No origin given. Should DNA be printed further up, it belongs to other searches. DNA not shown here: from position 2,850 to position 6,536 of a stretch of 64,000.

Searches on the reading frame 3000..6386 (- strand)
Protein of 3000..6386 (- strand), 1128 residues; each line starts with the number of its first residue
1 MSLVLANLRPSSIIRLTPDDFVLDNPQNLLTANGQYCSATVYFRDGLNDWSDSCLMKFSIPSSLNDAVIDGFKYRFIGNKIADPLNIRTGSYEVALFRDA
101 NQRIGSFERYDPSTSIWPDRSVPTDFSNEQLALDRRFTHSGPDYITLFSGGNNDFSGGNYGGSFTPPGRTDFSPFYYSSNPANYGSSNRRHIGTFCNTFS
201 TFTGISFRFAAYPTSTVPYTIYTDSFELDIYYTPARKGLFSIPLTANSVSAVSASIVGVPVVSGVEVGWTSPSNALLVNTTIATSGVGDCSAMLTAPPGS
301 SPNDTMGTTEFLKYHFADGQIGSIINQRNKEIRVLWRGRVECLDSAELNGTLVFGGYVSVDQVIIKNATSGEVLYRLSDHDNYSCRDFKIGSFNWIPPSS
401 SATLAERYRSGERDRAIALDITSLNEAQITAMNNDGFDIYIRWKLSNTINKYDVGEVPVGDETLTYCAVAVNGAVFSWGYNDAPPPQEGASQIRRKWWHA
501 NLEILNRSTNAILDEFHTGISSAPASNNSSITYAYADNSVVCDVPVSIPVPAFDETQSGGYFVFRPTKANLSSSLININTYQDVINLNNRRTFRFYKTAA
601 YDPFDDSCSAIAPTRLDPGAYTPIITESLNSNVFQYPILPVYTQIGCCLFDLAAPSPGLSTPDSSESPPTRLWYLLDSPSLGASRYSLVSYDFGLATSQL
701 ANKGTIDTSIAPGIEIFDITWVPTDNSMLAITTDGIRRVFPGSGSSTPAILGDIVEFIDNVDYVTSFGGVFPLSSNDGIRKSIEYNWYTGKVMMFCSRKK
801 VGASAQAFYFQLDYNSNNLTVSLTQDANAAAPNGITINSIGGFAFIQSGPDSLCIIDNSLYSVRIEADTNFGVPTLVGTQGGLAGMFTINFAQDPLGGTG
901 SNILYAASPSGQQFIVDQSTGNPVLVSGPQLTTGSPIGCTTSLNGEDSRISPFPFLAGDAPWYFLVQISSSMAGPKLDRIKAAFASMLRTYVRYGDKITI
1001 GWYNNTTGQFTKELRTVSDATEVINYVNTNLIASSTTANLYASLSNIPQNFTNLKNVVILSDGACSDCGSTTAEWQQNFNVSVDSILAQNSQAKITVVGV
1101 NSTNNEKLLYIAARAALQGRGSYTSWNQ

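Call 10: search_protein_families(library=phrogs, proteins=[window:3000-6386:-], max_evalue=0.001)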
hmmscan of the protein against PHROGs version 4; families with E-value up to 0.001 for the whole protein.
window:3000-6386:- (1128 aa): 0 families

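Call 36: search_protein_families(library=pfam, proteins=[window:3000-6386:-], max_evalue=0.01)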
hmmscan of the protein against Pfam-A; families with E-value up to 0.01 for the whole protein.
window:3000-6386:- (1128 aa): 1 family
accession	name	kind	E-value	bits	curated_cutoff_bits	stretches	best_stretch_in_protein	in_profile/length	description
PF00092.34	VWA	-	0.0009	19.9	23.8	1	963-1114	3-153/174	von Willebrand factor type A domain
